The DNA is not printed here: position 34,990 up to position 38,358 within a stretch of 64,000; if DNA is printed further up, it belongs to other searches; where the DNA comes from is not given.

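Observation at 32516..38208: Type III R-M operon with an AbrB/YoeB toxin-antitoxin pair wedged between mod and res; the toxin stop codon lies inside the res start (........)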

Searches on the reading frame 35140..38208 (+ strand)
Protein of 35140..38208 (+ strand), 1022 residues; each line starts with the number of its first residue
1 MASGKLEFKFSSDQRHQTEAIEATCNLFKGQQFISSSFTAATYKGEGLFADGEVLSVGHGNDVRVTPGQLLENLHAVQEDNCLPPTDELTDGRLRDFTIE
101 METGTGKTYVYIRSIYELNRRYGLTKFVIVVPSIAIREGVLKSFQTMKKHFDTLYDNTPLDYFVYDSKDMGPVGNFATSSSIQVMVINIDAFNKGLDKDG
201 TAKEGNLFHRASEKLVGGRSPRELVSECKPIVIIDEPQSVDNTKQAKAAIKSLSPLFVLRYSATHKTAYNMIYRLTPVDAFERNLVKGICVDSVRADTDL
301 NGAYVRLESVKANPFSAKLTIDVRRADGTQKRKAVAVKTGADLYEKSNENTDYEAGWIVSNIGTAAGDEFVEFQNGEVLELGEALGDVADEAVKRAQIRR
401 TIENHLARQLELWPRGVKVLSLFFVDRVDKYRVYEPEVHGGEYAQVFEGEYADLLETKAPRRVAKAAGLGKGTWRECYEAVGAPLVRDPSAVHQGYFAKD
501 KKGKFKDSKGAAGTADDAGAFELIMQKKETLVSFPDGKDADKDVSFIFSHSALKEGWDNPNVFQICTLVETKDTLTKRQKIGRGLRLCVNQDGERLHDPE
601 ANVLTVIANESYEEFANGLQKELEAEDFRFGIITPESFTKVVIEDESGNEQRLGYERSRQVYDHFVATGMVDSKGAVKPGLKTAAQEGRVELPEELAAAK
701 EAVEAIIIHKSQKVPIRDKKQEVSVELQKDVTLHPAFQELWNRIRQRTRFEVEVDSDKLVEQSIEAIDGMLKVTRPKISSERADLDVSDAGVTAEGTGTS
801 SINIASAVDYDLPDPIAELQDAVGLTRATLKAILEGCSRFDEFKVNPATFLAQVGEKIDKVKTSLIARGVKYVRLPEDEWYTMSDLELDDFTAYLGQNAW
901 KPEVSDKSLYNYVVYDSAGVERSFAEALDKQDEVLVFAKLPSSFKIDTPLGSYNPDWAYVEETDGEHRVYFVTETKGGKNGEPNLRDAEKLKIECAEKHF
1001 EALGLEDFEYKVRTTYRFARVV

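Call 3: search_protein_families(library=pfam, proteins=[window:35140-38208:+], max_evalue=0.01)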
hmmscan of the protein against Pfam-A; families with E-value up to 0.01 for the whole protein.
window:35140-38208:+ (1022 aa): 3 families
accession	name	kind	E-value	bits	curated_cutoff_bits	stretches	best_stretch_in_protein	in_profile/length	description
PF19778.5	RE_endonuc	-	1.2e-35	122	23.4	1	907-1012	2-104/108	Endonuclease domain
PF04851.21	ResIII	-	2e-14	54.3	22.5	1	16-265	7-162/164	Type III restriction enzyme, res subunit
PF00270.35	DEAD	-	4.5e-06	26.9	26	1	95-152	15-73/167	DEAD/DEAH box helicase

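Call 4: search_protein_families(library=ncbifam, proteins=[window:35140-38208:+], max_evalue=0.01)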
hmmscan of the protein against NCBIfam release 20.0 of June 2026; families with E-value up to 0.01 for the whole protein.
window:35140-38208:+ (1022 aa): 3 families
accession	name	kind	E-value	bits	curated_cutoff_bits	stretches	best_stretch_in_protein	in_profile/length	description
NF012027.0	PRK15483.1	equivalog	7e-107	358.5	564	1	7-1009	2-965/986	type III restriction-modification system endonuclease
NF046055.1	restr_BPTD_3080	equivalog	8.2e-07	27.3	800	0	539-587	569-617/970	BPTD_3080 family restriction endonuclease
TIGR03117.2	cas_csf4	equivalog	0.0037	15.5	400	1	99-150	152-202/800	type IV CRISPR-associated DEAD/DEAH-box helicase Csf4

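Call 7: find_related_loci(query=window:35140-38205:+, collection=genome_contigs, flank=6000)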
Query window:35140-38205:+ (1022 aa) in genome_contigs; peptide patterns used: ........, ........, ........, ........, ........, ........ (x = any residue, [..] = any of these).
600 stretches matched a pattern (row limit reached: there are more); 593 encode a relative of the query (tblastn E <= 1e-3); the best 80 are kept; 80 distinct loci.
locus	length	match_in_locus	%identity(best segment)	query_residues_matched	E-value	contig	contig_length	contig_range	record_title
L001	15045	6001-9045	82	6-1021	0e+0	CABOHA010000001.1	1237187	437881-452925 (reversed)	Coriobacteriaceae bacterium isolate MGYG-HGUT-03698 genome assembly, contig: GUT_GENOME239761_1, whole genome shotgun se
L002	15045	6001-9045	83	6-1021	0e+0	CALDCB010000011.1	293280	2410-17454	MAG TPA_asm: uncultured Coriobacteriaceae bacterium isolate SRR7658667_bin.34_CONCOCT_v1.1_MAG genome assembly, contig:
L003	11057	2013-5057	82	6-1021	0e+0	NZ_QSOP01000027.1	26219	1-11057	Collinsella sp. TM09-10AT TM09-10AT.Scaf27, whole genome shotgun sequence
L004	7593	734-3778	82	6-1021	0e+0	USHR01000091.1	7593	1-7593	uncultured Collinsella sp. isolate UMGS1726 genome assembly, contig: NODE_1100_length_7593_cov_14.119660, whole genome s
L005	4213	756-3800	82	6-1021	0e+0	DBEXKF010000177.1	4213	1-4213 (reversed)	MAG TPA_asm: Collinsella sp. isolate MAG777 k141_21019, whole genome shotgun sequence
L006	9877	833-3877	82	6-1021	0e+0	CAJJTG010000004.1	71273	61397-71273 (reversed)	MAG TPA_asm: uncultured Collinsella sp. isolate ERR1190926-bin.13 genome assembly, contig: NODE_460_length_71273_cov_17.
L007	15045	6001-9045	82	6-1021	0e+0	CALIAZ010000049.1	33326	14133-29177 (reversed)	MAG TPA_asm: uncultured Atopobium sp. isolate ERR589636_bin.50_CONCOCT_v1.1_MAG genome assembly, contig: ERZ773055.289,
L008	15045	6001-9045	82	6-1021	0e+0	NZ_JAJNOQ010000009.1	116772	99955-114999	Paraeggerthella hominis strain NSJ-152 NSJ-152_ctg009, whole genome shotgun sequence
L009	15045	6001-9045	82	6-1021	0e+0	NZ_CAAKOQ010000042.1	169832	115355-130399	Olsenella uli isolate Olsenella_uli_MC1, whole genome shotgun sequence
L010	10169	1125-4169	82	6-1021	0e+0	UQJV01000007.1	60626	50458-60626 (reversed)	uncultured Collinsella sp. isolate UMGS358 genome assembly, contig: NODE_294_length_60626_cov_7.633571, whole genome sho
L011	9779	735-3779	82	6-1021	0e+0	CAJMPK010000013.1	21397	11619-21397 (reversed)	TPA_asm: uncultured bacterium isolate ERR414464-bin.27 genome assembly, contig: NODE_1777_length_21397_cov_4.124309, who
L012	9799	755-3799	82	6-1021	0e+0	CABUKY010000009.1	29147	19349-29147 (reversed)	MAG TPA_asm: uncultured Collinsella sp. isolate MGYG-HGUT-04091 genome assembly, contig: GUT_GENOME256101_9, whole genom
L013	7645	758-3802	82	6-1021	0e+0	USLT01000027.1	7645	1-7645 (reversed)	uncultured Collinsella sp. isolate UMGS1842 genome assembly, contig: NODE_4310_length_7645_cov_3.136627, whole genome sh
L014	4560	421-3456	82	6-1018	0e+0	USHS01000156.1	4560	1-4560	uncultured Collinsella sp. isolate UMGS1729 genome assembly, contig: NODE_5957_length_4560_cov_3.121199, whole genome sh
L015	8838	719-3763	82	6-1021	0e+0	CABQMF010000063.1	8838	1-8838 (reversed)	MAG TPA_asm: uncultured Collinsella sp. isolate MGYG-HGUT-00716 genome assembly, contig: GUT_GENOME025412_63, whole geno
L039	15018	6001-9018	43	6-1020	0e+0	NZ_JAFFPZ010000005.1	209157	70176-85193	Desulforhopalus vacuolatus strain DSM 9700 NODE_5_length_209157_cov_29.8256, whole genome shotgun sequence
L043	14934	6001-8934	42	6-1017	0e+0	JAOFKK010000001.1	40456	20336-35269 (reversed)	Rickettsiales bacterium isolate AH-709-P14 AH-709-P14_NODE_1, whole genome shotgun sequence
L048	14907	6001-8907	42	3-1000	0e+0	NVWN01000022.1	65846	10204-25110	MAG: Arcobacter sp. isolate NORP36 Contig_source1383C_1103, whole genome shotgun sequence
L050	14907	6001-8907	42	6-1004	0e+0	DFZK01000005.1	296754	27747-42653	MAG TPA_asm: Sulfurospirillum sp. UBA4058 UBA4058_contig_3207, whole genome shotgun sequence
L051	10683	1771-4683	43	5-1004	0e+0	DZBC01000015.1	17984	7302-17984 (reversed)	MAG TPA_asm: Sulfuricurvum sp. isolate SulCav_PC08_66_51_9 SulCav_PC08-66_2399_length_17984_cov_4.848681, whole genome s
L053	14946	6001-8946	43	6-1006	0e+0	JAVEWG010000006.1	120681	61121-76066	MAG: Rhodocyclaceae bacterium isolate BF4_14 NODE_371_length_120681_cov_37.019684_Biofilm4, whole genome shotgun sequenc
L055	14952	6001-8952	42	6-1016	0e+0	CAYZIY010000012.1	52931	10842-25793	MAG TPA_asm: uncultured Planctomycetales bacterium isolate SRP141376_co2_271 genome assembly, contig: NODE_1530_length_5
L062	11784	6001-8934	42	6-1004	0e+0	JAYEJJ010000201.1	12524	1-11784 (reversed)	MAG: Thermodesulfobacteriota bacterium isolate MAG166 MAG166_201, whole genome shotgun sequence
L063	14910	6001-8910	40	6-1004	0e+0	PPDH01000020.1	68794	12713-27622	MAG: Sulfurimonas sp. isolate BM502 sc_194, whole genome shotgun sequence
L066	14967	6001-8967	43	6-1005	0e+0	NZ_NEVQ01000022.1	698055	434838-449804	Bordetella genomosp. 4 strain AU9919 NODE_1_length_698055_cov_26.4346_ID_1, whole genome shotgun sequence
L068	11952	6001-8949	42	6-1005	0e+0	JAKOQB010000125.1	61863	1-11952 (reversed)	MAG: Pseudomonadota bacterium isolate all_maxbin.099 k201_1083240, whole genome shotgun sequence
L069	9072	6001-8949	42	6-1022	0e+0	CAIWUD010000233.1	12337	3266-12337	MAG: uncultured Chloroflexi bacterium isolate LaPlata-a_bin-2315 genome assembly, contig: bin-2315:233/652, whole genome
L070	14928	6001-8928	42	2-1006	0e+0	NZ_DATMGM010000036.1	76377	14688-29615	MAG: Pelagibacterium sp. isolate SMAG_U13489 k141_6848, whole genome shotgun sequence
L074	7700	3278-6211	42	6-1005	0e+0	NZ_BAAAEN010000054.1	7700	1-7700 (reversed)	Pigmentiphaga daeguensis strain JCM 14330 sequence54, whole genome shotgun sequence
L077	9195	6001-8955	42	6-1005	0e+0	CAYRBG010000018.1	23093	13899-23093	MAG TPA_asm: uncultured Sphaerotilus sp. isolate SRP220891_co2_68 genome assembly, contig: NODE_3441_length_23093_cov_20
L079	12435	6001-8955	42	6-1016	0e+0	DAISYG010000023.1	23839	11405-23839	MAG TPA_asm: Casimicrobiaceae bacterium isolate CTOTU14811 NODE_277_length_23839_cov_17.988564, whole genome shotgun seq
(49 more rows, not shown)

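Call 11: find_encoding_contigs(protein=window:35140-38208:+, flank=10000, max_places=10)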
Protein window:35140-38208:+ (1022 aa): no gene with exactly this product is on record in the collection.

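Call 20: search_protein_families(library=pfam, proteins=[L039:4785-5891:+, L043:5246-5662:+, L043:5619-5969:+, L048:2550-4715:+, L048:4725-6005:+, L051:1027-1629:+, L053:4062-5897:+, L055:5036-6004:+, L062:4548-5804:+, L068:5465-6004:+], max_evalue=0.001)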
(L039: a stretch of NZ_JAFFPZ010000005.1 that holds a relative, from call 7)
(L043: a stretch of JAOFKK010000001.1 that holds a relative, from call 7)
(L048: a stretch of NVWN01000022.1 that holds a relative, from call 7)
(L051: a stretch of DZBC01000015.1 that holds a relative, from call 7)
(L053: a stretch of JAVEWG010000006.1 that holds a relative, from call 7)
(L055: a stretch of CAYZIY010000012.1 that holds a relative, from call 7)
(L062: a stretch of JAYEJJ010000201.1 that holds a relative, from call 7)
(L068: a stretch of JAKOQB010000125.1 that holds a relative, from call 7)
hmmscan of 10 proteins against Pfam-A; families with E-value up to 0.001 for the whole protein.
L039:4785-5891:+ (368 aa): 1 family
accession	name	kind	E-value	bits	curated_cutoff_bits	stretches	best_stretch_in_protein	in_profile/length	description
PF13310.11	Virulence_RhuM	-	7.1e-104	347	33.7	1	93-346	1-249/252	Virulence protein RhuM family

L043:5246-5662:+ (138 aa): 1 family
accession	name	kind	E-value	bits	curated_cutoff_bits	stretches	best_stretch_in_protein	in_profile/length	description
PF08780.16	NTase_sub_bind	-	1.9e-35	122.1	31.8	1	10-132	2-124/126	Nucleotidyltransferase substrate binding protein like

L043:5619-5969:+ (116 aa): 3 families
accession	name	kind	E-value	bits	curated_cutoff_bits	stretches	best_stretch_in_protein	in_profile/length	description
PF18765.7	Polbeta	-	7.6e-11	42.5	26.9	1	29-113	4-88/93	Polymerase beta, Nucleotidyltransferase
PF01909.29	NTP_transf_2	-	7e-09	36.4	21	1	27-105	3-86/93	Nucleotidyltransferase domain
PF22600.2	MTPAP-like_central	-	0.00032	21.2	27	1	26-67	27-67/139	Poly(A) RNA polymerase, mitochondrial-like, central palm domain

L048:2550-4715:+ (721 aa): 1 family
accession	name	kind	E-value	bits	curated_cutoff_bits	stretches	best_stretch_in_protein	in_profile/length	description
PF02463.25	SMC_N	-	2.1e-06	27.7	40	1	19-500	18-214/220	RecF/RecN/SMC N terminal domain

L048:4725-6005:+ (426 aa): 1 family
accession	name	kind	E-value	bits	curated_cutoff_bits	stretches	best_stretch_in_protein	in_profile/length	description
PF09903.14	DUF2130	-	1.3e-76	257.7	26.7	1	173-418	2-253/255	Uncharacterized protein conserved in bacteria (DUF2130)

L051:1027-1629:+ (200 aa): 1 family
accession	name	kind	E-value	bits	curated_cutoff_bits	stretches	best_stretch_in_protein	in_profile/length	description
PF12686.12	DUF3800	-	8.6e-06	26.9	21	1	5-186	2-148/149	Protein of unknown function (DUF3800)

L053:4062-5897:+ (611 aa): 2 families
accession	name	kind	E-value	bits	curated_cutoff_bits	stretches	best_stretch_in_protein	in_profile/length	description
PF04326.19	SLFN_AlbA_2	-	3.2e-16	60.3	25.3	1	53-175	1-117/118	Schlafen, AlbA_2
PF13749.12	HATPase_c_4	-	7.5e-12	45.5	26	1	359-437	1-79/89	Putative ATP-dependent DNA helicase recG C-terminal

L055:5036-6004:+ (322 aa): 1 family
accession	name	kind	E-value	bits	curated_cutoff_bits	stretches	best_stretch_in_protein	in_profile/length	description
PF20247.3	DUF6602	-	3.7e-17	62.6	27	1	22-123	4-103/104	Domain of unknown function (DUF6602)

L062:4548-5804:+ (418 aa): 2 families
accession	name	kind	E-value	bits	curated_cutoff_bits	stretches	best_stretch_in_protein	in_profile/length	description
PF06250.17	YhcG_C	-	6.4e-54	182.5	32.5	1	252-405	2-156/157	YhcG PDDEXK nuclease domain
PF17761.7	DUF1016_N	-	3.6e-31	108.5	32.8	1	40-227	7-137/137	DUF1016 N-terminal domain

L068:5465-6004:+ (179 aa): 2 families
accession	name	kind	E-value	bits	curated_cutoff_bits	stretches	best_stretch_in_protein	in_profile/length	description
PF13772.11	AIG2_2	-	3.3e-15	56.7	27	1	67-147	2-83/83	AIG2-like family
PF06094.17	GGACT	-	5.1e-10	40.4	22.8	1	12-116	2-106/120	Gamma-glutamyl cyclotransferase, AIG2-like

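Call 21: search_protein_families(library=pfam, proteins=[L050:984-2615:+, L050:2617-3711:+, L050:3712-5004:+, L050:4997-6004:+, L063:3273-4454:+, L063:4454-4879:+, L063:4886-6004:+, L066:4680-5810:+, L066:5807-6004:+, L070:5492-6010:+], max_evalue=0.001)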
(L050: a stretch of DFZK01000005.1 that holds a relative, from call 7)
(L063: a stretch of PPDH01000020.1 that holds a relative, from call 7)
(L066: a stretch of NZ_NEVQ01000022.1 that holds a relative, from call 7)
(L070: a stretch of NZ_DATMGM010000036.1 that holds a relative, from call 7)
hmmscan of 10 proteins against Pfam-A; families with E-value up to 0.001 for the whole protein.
L050:984-2615:+ (543 aa): 9 families
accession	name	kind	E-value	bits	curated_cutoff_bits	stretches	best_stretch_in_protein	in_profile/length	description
PF13175.12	AAA_15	-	2.5e-19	70.6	32.1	1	2-328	1-374/374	AAA ATPase domain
PF13476.12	AAA_23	-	5.2e-15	57.1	27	1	6-142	1-136/201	AAA domain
PF02463.25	SMC_N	-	5.4e-15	55.9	40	1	4-331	2-205/220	RecF/RecN/SMC N terminal domain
PF20469.4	OLD-like_TOPRIM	-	2.8e-11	44.2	23.2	1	371-435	2-67/67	Overcoming lysogenization defect protein-like, TOPRIM domain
PF13304.12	AAA_21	-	5.7e-11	43.5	27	1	282-327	255-302/304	AAA domain, putative AbiEii toxin, Type IV TA system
PF13514.12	AAA_27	-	2.1e-07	31.2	22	1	2-49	1-51/206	AAA domain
PF13555.12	AAA_29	-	7.4e-06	26.1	27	1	6-50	3-48/61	P-loop containing region of AAA domain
PF17217.9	UPA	-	0.00031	20.9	27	1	232-286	61-115/140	UPA domain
PF11398.14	DUF2813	-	0.00035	20.5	21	0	2-49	1-47/372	Protein of unknown function (DUF2813)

L050:2617-3711:+ (364 aa): 4 families
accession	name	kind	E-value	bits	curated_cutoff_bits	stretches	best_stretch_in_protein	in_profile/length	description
PF00580.27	UvrD-helicase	-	5.8e-13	49.6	23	2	118-184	186-254/271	UvrD/REP helicase N-terminal domain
PF01443.25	Viral_helicase1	-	2.6e-11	44.2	21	1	143-343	60-226/228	Viral superfamily 1 RNA helicase core domain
PF13245.12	AAA_19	-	6.8e-09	36.4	25.1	1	6-184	14-132/134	AAA domain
PF13361.12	UvrD_C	-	0.00042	20.3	25.6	1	274-344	273-346/350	UvrD-like helicase C-terminal domain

L050:3712-5004:+ (430 aa): 1 family
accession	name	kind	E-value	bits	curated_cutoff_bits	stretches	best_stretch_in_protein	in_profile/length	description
PF09903.14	DUF2130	-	1.2e-81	274.2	26.7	1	174-419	2-253/255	Uncharacterized protein conserved in bacteria (DUF2130)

L050:4997-6004:+ (335 aa): 1 family
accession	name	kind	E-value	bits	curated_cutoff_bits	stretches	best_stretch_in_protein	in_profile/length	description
PF13310.11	Virulence_RhuM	-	7.8e-108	360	33.7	1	64-317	1-248/252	Virulence protein RhuM family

L063:3273-4454:+ (393 aa): 3 families
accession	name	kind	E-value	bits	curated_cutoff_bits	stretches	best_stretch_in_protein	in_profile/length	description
PF13304.12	AAA_21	-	6.7e-11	43.2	27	1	26-320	1-304/304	AAA domain, putative AbiEii toxin, Type IV TA system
PF13175.12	AAA_15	-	5.4e-09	36.6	32.1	1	216-317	291-372/374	AAA ATPase domain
PF02463.25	SMC_N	-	6e-06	26.3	40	0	18-53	18-53/220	RecF/RecN/SMC N terminal domain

L063:4454-4879:+ (141 aa): 1 family
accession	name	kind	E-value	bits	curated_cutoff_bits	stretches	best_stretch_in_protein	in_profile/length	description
PF01850.27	PIN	-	4e-11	44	23.6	1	3-127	1-119/120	PIN domain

L063:4886-6004:+ (372 aa): 0 families

L066:4680-5810:+ (376 aa): 3 families
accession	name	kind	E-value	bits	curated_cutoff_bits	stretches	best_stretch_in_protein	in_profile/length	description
PF13784.11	Fic_N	-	1.4e-26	92.8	26.7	1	26-106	2-80/82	Fic/DOC family N-terminal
PF02661.23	Fic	-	5.2e-21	75.7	24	1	117-219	4-93/93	Fic/DOC family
PF21248.3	SoFic-like_C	-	1.9e-07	31.6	27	1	284-354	1-67/76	Protein adenylyltransferase SoFic-like, C-terminal domain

L066:5807-6004:+ (65 aa): 0 families

L070:5492-6010:+ (172 aa): 2 families
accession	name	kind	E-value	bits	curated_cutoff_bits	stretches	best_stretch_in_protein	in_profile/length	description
PF13772.11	AIG2_2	-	5.3e-15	56.1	27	1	66-146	2-83/83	AIG2-like family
PF06094.17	GGACT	-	3.7e-08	34.4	22.8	1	10-114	2-104/120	Gamma-glutamyl cyclotransferase, AIG2-like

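Call 54: search_protein_families(library=pfam, proteins=[L074:1940-3163:+, L077:4890-5957:+, L079:4105-5262:+, L079:5223-5888:+, L063:4886-6004:+], max_evalue=0.01)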
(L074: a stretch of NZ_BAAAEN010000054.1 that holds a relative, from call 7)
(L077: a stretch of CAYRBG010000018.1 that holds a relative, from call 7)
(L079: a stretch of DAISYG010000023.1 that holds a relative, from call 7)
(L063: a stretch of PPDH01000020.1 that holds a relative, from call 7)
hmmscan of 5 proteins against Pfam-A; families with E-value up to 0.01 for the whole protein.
L074:1940-3163:+ (407 aa): 4 families
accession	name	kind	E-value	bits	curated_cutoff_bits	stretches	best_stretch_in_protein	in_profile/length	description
PF13784.11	Fic_N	-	1.1e-25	89.9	26.7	1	57-137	2-80/82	Fic/DOC family N-terminal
PF02661.23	Fic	-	2.5e-20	73.6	24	1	148-250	4-93/93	Fic/DOC family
PF21248.3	SoFic-like_C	-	1.1e-06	29.2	27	1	315-384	1-66/76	Protein adenylyltransferase SoFic-like, C-terminal domain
PF13338.12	AbiEi_4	-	0.0017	18.8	25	1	340-384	9-44/49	Transcriptional regulator, AbiEi antitoxin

L077:4890-5957:+ (355 aa): 1 family
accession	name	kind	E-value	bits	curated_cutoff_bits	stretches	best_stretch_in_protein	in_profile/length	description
PF13091.12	PLDc_2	-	0.00017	21.9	27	1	43-156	26-132/132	PLD-like domain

L079:4105-5262:+ (385 aa): 6 families
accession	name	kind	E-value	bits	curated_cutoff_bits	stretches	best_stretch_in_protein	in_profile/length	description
PF13304.12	AAA_21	-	1.1e-31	111.5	27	1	28-327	4-304/304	AAA domain, putative AbiEii toxin, Type IV TA system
PF13175.12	AAA_15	-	3e-15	57.2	32.1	1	2-50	1-50/374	AAA ATPase domain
PF13555.12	AAA_29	-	6.2e-09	35.9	27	1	5-45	2-44/61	P-loop containing region of AAA domain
PF02463.25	SMC_N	-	1.7e-08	34.6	40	1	4-46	2-47/220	RecF/RecN/SMC N terminal domain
PF13476.12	AAA_23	-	2.2e-06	28.9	27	1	6-46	1-42/201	AAA domain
PF00005.33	ABC_tran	-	0.0043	18.1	25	0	17-44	5-32/137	ABC transporter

L079:5223-5888:+ (221 aa): 1 family
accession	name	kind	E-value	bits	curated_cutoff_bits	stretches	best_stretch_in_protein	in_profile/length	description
PF14103.11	DUF4276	-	1.1e-05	26.3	30.2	1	36-147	19-138/192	Domain of unknown function (DUF4276)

L063:4886-6004:+ (372 aa): 0 families

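Call 55: search_protein_families(library=padloc, proteins=[window:35140-38208:+], max_evalue=0.001)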
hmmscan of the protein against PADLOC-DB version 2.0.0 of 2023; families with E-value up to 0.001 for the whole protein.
window:35140-38208:+ (1022 aa): 4 families
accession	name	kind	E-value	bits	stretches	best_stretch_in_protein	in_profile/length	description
PDLC03647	REase_III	-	4e-301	999.7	1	7-1012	2-975/989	Type III restriction enzyme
PDLC03649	REase_III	-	7.1e-93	310.2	2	8-764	5-697/973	Type III restriction enzyme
PDLC03648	REase_III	-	8.2e-08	28.8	1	539-615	306-379/871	Type III restriction enzyme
PDLC03650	REase_III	-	6.1e-07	26.2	0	544-590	378-424/898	Type III restriction enzyme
